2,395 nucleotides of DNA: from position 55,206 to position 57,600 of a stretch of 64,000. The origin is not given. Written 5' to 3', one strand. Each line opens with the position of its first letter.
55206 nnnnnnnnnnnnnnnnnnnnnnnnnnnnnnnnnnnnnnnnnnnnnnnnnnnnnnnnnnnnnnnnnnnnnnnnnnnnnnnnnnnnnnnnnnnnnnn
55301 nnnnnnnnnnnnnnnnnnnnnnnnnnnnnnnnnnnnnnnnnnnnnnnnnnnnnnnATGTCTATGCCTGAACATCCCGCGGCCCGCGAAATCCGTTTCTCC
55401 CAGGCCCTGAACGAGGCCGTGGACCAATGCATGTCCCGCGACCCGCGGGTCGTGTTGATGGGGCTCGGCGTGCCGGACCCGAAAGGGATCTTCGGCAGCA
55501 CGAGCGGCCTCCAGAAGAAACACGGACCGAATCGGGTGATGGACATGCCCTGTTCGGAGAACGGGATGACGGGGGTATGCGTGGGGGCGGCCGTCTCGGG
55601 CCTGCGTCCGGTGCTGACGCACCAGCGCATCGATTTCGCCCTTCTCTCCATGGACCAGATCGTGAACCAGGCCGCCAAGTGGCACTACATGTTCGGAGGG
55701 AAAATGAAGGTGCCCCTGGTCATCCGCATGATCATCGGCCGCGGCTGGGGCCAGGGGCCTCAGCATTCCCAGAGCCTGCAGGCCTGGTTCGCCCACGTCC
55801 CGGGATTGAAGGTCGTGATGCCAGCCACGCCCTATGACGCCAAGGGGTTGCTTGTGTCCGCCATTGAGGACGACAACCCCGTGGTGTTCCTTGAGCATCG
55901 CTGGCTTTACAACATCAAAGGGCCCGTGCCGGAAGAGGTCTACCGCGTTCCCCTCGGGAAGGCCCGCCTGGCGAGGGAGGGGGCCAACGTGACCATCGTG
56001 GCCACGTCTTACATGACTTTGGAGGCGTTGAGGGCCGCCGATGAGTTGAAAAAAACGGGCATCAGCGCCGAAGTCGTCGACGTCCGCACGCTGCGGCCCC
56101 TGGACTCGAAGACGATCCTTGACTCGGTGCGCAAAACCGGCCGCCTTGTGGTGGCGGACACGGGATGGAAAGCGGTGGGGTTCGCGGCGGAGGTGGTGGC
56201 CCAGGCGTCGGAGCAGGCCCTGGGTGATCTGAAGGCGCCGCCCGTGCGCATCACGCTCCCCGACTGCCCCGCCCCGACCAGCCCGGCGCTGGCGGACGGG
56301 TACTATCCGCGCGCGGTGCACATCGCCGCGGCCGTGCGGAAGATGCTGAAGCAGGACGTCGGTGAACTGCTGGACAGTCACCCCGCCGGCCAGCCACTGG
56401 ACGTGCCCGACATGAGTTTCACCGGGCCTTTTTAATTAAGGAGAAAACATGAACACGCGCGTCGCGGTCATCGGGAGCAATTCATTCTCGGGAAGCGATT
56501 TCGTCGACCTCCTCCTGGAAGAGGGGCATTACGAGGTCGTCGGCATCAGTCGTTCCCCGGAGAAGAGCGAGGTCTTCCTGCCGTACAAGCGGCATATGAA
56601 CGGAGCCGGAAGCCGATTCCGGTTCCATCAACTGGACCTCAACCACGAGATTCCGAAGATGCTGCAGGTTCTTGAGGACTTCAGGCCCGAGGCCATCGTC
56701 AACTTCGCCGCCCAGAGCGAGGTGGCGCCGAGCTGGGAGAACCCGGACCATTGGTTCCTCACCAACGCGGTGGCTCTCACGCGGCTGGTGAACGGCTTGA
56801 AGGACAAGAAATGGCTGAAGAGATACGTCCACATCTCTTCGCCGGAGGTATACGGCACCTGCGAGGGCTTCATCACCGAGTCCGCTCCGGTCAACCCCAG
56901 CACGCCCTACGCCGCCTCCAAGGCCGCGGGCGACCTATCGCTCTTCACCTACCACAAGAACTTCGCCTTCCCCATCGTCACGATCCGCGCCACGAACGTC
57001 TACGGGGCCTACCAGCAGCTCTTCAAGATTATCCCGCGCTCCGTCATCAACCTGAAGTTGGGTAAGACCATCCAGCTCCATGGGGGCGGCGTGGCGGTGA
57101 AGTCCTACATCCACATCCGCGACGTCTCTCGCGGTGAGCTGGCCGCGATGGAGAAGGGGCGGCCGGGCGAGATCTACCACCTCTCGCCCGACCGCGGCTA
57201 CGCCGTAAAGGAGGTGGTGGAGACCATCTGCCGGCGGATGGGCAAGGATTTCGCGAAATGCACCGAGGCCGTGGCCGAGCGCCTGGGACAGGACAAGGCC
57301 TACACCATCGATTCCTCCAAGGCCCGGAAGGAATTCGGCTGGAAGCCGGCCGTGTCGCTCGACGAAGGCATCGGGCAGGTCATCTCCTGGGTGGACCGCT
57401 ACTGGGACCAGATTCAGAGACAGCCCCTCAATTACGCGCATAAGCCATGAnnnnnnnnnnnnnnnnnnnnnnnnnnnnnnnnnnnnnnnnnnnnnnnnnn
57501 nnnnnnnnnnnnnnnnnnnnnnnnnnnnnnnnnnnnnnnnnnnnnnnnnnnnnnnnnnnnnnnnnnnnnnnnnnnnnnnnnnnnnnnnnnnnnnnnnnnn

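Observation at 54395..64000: Glycan-locus segment combining E1 alpha/beta, a sugar C-methyltransferase, DmpF/DmpG aldolase-dehydrogenase, an HpcH aldolase and a YerE/ALS-like ThDP enzyme: candidate pathway for an undescribed branched or higher-carbon sugar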

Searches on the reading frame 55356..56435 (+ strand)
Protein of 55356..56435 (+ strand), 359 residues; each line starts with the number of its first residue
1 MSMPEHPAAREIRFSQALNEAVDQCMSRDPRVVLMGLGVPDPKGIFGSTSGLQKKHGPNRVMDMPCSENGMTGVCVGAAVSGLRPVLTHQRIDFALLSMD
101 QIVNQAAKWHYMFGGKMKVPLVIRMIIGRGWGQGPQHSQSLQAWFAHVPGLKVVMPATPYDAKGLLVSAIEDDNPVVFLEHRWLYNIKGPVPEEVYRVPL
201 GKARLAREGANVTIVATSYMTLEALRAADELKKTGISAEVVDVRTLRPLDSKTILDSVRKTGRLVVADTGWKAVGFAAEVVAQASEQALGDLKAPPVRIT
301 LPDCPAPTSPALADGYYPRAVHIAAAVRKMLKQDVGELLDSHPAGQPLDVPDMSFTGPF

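Call 3: search_protein_families(library=pfam, proteins=[window:55356-56435:+])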
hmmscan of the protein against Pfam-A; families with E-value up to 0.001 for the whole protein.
window:55356-56435:+ (359 aa): 2 families
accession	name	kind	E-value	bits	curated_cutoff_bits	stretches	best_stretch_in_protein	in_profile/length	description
PF02779.29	Transket_pyr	-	4e-37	128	27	1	11-186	2-173/174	Transketolase, pyrimidine binding domain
PF02780.25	Transketolase_C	-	7.7e-36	123.2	25.9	1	201-323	1-124/124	Transketolase, C-terminal domain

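Call 19: search_protein_families(library=ncbifam, proteins=[window:55356-56435:+], max_evalue=0.00001)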
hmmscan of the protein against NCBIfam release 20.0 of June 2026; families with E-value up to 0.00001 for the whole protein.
window:55356-56435:+ (359 aa): 7 families
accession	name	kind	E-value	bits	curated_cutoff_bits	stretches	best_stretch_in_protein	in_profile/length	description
NF006667.0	PRK09212.1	subfamily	2.7e-101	338.7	321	1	11-333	3-325/327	pyruvate dehydrogenase complex E1 component subunit beta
NF008854.0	PRK11892.1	equivalog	2.8e-98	329.6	454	1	4-331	134-462/464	pyruvate dehydrogenase complex E1 component subunit beta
NF004559.0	PRK05899.2-5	equivalog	7.4e-22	77.3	488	1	16-332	322-625/627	transketolase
TIGR00204.1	dxs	equivalog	6.3e-18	64.6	465.95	1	13-303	311-585/616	1-deoxy-D-xylulose-5-phosphate synthase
NF008968.0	PRK12315.1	subfamily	2.6e-10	39.2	510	1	12-280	279-533/582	1-deoxy-D-xylulose-5-phosphate synthase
NF004556.0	PRK05899.2-2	equivalog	1.1e-09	37.1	575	1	150-286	455-595/639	transketolase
NF003933.0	PRK05444.2-2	equivalog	1.8e-06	26.8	395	1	57-286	333-559/606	1-deoxy-D-xylulose-5-phosphate synthase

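Call 41: find_homologous_proteins(query=window:55356-56435:+, max_evalue=1e-30)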
Query window:55356-56435:+ (359 aa): 8000 proteins with E <= 1e-30 among 8000 candidates; the best 120 are listed.
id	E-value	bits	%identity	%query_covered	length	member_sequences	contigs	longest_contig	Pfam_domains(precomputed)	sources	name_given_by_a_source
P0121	9.4e-239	809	100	99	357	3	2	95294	PF02780.26,PF02779.30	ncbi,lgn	-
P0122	5.0e-190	649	78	98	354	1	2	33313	PF02780.26,PF02779.30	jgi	jgi:acetoin:2,6-dichlorophenolindophenol oxidoreductase subunit beta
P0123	9.3e-184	628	76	98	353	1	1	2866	PF02780.26,PF02779.30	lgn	-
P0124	5.4e-181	619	77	98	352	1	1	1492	PF02780.26,PF02779.30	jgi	jgi:pyruvate dehydrogenase E1 component beta subunit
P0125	6.6e-176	603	74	97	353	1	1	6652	PF02780.26,PF02779.30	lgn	-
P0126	1.5e-174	598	71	98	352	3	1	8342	PF02780.26,PF02779.30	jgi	jgi:acetoin:2,6-dichlorophenolindophenol oxidoreductase subunit beta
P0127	2.0e-174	598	73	97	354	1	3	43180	PF02780.26,PF02779.30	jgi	jgi:pyruvate/2-oxoglutarate/acetoin dehydrogenase E1 component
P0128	8.6e-174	596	71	97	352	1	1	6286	PF02780.26,PF02779.30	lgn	-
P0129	1.7e-173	595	72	98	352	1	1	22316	PF02780.26,PF02779.30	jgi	jgi:pyruvate/2-oxoglutarate/acetoin dehydrogenase E1 component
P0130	3.6e-173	594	71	97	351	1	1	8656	PF02780.26,PF02779.30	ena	-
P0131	4.4e-173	593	70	97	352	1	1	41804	PF02780.26,PF02779.30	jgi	-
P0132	1.3e-172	592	72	98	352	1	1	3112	PF02780.26,PF02779.30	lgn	-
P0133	5.1e-172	590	72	97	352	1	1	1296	PF02780.26,PF02779.30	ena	-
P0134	1.7e-171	588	71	98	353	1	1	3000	PF02780.26,PF02779.30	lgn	-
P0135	2.0e-171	588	72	98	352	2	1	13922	PF02780.26,PF02779.30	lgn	-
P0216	1.6e-166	572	69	98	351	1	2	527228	PF02780.26,PF02779.30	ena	-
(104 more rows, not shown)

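Call 42: find_encoding_contigs(protein=P0121, flank=10000, max_places=3)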
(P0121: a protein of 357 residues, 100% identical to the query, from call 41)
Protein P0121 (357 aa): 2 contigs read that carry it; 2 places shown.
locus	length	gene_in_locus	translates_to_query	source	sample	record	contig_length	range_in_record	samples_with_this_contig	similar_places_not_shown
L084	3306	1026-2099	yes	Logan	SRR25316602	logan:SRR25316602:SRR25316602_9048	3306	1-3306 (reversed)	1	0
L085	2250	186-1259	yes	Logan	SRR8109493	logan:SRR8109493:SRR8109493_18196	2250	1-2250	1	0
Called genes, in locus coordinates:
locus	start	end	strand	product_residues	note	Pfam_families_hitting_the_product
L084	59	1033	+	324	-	PF00676:E1_dh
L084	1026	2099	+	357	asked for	PF02779:Transket_pyr, PF02780:Transketolase_C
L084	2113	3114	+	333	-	PF01370:Epimerase, PF04321:RmlD_sub_bind, PF16363:GDP_Man_Dehyd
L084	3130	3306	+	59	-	?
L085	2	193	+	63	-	?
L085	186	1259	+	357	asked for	PF02779:Transket_pyr, PF02780:Transketolase_C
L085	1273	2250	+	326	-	?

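Call 43: find_encoding_contigs(protein=P0216, flank=10000, max_places=1)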
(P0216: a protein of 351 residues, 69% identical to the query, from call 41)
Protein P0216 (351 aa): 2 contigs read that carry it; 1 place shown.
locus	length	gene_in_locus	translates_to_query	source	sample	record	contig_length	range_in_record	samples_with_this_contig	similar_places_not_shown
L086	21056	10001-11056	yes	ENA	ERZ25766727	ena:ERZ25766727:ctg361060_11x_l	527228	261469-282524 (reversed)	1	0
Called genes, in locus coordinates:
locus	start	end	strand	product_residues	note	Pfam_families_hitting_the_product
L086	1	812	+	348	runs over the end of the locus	PF21360:PylC-like_N, PF02655:ATP-grasp_3, PF15632:ATPgrasp_Ter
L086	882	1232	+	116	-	-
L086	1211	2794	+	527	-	PF27859:LIC12162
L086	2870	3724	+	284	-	PF01061:ABC2_membrane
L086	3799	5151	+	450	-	PF00005:ABC_tran, PF13304:AAA_21 (faint), PF14524:Wzt_C (weak)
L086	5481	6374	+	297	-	-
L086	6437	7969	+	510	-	PF01467:CTP_transf_like, PF00294:PfkB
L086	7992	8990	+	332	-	PF01073:3Beta_HSD, PF01370:Epimerase, PF02719:Polysacc_synt_2 (weak), PF04321:RmlD_sub_bind, PF05368:NmrA (weak), PF07993:NAD_binding_4 (faint), PF13460:NAD_binding_10, PF16363:GDP_Man_Dehyd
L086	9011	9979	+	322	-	PF00676:E1_dh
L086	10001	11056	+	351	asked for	PF02779:Transket_pyr, PF02780:Transketolase_C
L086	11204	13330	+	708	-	PF02310:B12-binding, PF04055:Radical_SAM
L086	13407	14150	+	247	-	PF05721:PhyH (weak)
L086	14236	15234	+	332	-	PF01370:Epimerase, PF04321:RmlD_sub_bind, PF16363:GDP_Man_Dehyd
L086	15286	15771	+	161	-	-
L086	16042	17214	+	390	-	PF04055:Radical_SAM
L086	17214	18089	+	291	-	PF01370:Epimerase, PF04321:RmlD_sub_bind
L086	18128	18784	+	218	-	PF13489:Methyltransf_23, PF13847:Methyltransf_31, PF08241:Methyltransf_11, PF08242:Methyltransf_12, PF13649:Methyltransf_25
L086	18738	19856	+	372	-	PF08240:ADH_N, PF00107:ADH_zinc_N, PF13602:ADH_zinc_N_2 (weak)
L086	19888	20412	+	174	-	PF00293:NUDIX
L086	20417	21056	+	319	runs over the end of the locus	PF05050:Methyltransf_21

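Call 45: find_related_loci(query=window:55362-56432:+, collection=metagenome_contigs, flank=10000)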
Query window:55362-56432:+ (357 aa) in metagenome_contigs; peptide patterns used: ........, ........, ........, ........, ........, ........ (x = any residue, [..] = any of these).
600 stretches matched a pattern (row limit reached: there are more); 593 encode a relative of the query (tblastn E <= 1e-3); the best 80 are kept; 80 distinct loci.
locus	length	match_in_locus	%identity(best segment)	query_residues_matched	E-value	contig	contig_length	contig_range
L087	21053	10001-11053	70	7-357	2e-177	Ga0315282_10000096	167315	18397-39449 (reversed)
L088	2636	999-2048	69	8-357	0e+0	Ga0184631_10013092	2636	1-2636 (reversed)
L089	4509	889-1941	70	7-357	7e-178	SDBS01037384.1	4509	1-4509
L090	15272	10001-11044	68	8-357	3e-172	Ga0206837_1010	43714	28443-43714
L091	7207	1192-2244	69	7-357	4e-172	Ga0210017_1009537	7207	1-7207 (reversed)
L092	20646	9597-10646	70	8-357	1e-171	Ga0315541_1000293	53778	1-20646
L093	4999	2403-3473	68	1-357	2e-174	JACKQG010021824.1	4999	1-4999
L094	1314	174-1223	69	8-357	0e+0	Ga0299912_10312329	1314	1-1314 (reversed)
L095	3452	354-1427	66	1-357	5e-177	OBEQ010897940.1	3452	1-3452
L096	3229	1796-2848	68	4-357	3e-177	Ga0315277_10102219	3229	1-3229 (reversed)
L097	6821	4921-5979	67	5-357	1e-166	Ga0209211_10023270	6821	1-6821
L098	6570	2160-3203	67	7-357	3e-166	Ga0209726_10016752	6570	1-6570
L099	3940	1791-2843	68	6-357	1e-170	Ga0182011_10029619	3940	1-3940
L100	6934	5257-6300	66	7-357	2e-164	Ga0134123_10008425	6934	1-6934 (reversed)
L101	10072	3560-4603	66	8-357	3e-164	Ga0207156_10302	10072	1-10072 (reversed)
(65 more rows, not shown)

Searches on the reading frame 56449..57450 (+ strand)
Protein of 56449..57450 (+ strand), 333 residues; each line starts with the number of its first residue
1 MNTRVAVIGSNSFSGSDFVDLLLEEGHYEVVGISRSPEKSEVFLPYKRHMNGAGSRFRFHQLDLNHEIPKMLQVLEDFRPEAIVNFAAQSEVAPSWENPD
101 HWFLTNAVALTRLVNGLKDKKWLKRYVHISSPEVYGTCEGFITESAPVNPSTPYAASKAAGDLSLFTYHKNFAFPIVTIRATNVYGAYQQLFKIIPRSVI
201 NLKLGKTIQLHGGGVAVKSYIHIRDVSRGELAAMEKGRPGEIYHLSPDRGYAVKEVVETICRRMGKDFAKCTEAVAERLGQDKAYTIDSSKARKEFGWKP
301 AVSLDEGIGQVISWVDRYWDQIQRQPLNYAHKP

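Call 3: search_protein_families(library=pfam, proteins=[window:56449-57450:+])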
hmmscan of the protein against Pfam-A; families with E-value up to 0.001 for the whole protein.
window:56449-57450:+ (333 aa): 3 families
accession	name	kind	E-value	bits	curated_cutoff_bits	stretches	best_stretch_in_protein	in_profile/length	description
PF16363.11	GDP_Man_Dehyd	-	1.4e-49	169.8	27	1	8-309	3-330/332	GDP-mannose 4,6 dehydratase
PF01370.27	Epimerase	-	9.5e-43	146.8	20.9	1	5-244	1-238/240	NAD dependent epimerase/dehydratase family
PF04321.23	RmlD_sub_bind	-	3.2e-09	36.7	27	1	4-193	2-160/287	RmlD substrate binding domain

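Call 19: search_protein_families(library=ncbifam, proteins=[window:56449-57450:+], max_evalue=0.00001)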
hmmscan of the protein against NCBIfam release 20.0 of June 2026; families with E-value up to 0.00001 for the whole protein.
window:56449-57450:+ (333 aa): 15 families
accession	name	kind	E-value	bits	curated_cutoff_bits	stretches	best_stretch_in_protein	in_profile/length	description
TIGR01181.1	dTDP_gluc_dehyt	equivalog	1.5e-60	204.9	365.1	1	6-315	3-311/321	dTDP-glucose 4,6-dehydratase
NF007582.0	PRK10217.1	equivalog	1.2e-36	126.6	698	1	4-323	3-342/355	dTDP-glucose 4,6-dehydratase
NF007490.0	PRK10084.1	subfamily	2.3e-34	119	649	1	5-315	3-334/361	dTDP-glucose 4,6-dehydratase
TIGR01179.1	galE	equivalog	6.8e-33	113.9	262.3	1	5-317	2-327/332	UDP-glucose 4-epimerase GalE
TIGR02622.1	CDP_4_6_dhtase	equivalog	6.2e-24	84.8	278.45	1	2-322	4-337/352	CDP-glucose 4,6-dehydratase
TIGR04180.1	EDH_00030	hypoth_equivalog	3.1e-23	82.3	475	1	6-302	2-296/297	NAD-dependent 4,6-dehydratase LegB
NF007956.0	PRK10675.1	subfamily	7.9e-20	71.2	394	2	214-317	227-331/338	UDP-glucose 4-epimerase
TIGR01472.1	gmd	equivalog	6.9e-18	64.9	415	1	9-277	7-281/342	GDP-mannose 4,6-dehydratase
TIGR01214.1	rmlD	equivalog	1.3e-12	47.5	224.05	1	4-267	1-229/285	dTDP-4-dehydrorhamnose reductase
TIGR02197.1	heptose_epim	equivalog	6.2e-11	42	274.6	1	6-315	2-313/316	ADP-glyceromanno-heptose 6-epimerase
NF042422.1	oxyalk_red_OleD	equivalog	2.5e-08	33.7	580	0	81-259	64-245/329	2-alkyl-3-oxoalkanoate reductase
NF042423.1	oxyalk_red_Shew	equivalog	9.3e-08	31.5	580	0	92-210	80-197/331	2-alkyl-3-oxoalkanoate reductase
TIGR03466.1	HpnA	hypoth_equivalog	1.6e-06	27.3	367.65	0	221-262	204-244/327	hopanoid-associated sugar epimerase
NF047922.1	GDPFucSynFcl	equivalog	3.9e-06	26.6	500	0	152-314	132-300/308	GDP-L-fucose synthase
NF052578.1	StrlDmthSdmBMthl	equivalog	7.6e-06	25.9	600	0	120-286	102-265/328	sterol demethylase protein SdmB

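Call 79: search_solved_structures(query=window:56449-57450:+, max_evalue=1e-25)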
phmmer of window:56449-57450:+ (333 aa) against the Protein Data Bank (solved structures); distinct sequences matched with E-value up to 1e-25: 12.
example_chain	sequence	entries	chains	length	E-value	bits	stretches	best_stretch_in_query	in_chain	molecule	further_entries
6bi4_A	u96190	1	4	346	6.4e-47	163.7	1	5-318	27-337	dTDP-glucose 4,6-dehydratase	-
1r66_A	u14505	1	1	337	4.7e-42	147.7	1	5-316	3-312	TDP-glucose-4,6-dehydratase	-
1r6d_A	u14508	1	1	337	1.7e-41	145.9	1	5-316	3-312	TDP-glucose-4,6-dehydratase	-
2hun_A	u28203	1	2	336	4.5e-40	141.2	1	4-316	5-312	336aa long hypothetical dTDP-glucose 4,6-dehydratase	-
8shh_A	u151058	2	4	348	1.7e-35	126.1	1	81-326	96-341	dTDP-glucose 4,6-dehydratase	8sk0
1kep_A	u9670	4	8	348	1.8e-35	126.1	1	79-324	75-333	dTDP-D-glucose 4,6-dehydratase | DTDP-GLUCOSE 4,6-DEHYDRATASE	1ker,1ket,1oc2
1bxk_A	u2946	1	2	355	1.2e-34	123.4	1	5-323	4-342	PROTEIN (DTDP-GLUCOSE 4,6-DEHYDRATASE)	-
8du1_A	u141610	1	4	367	1.1e-32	117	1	59-315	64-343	dTDP-glucose 4,6-dehydratase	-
1g1a_A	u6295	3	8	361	4e-32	115.1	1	53-315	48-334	DTDP-D-GLUCOSE 4,6-DEHYDRATASE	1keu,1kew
6zl6_A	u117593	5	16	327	9.9e-29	103.9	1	4-315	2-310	Epimerase domain-containing protein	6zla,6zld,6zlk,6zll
6zlj_A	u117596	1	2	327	3.6e-28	102.1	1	4-315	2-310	Epimerase domain-containing protein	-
6vlo_A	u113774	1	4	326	2.3e-26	96.2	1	71-301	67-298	Putative dTDP-D-glucose 4,6-dehydratase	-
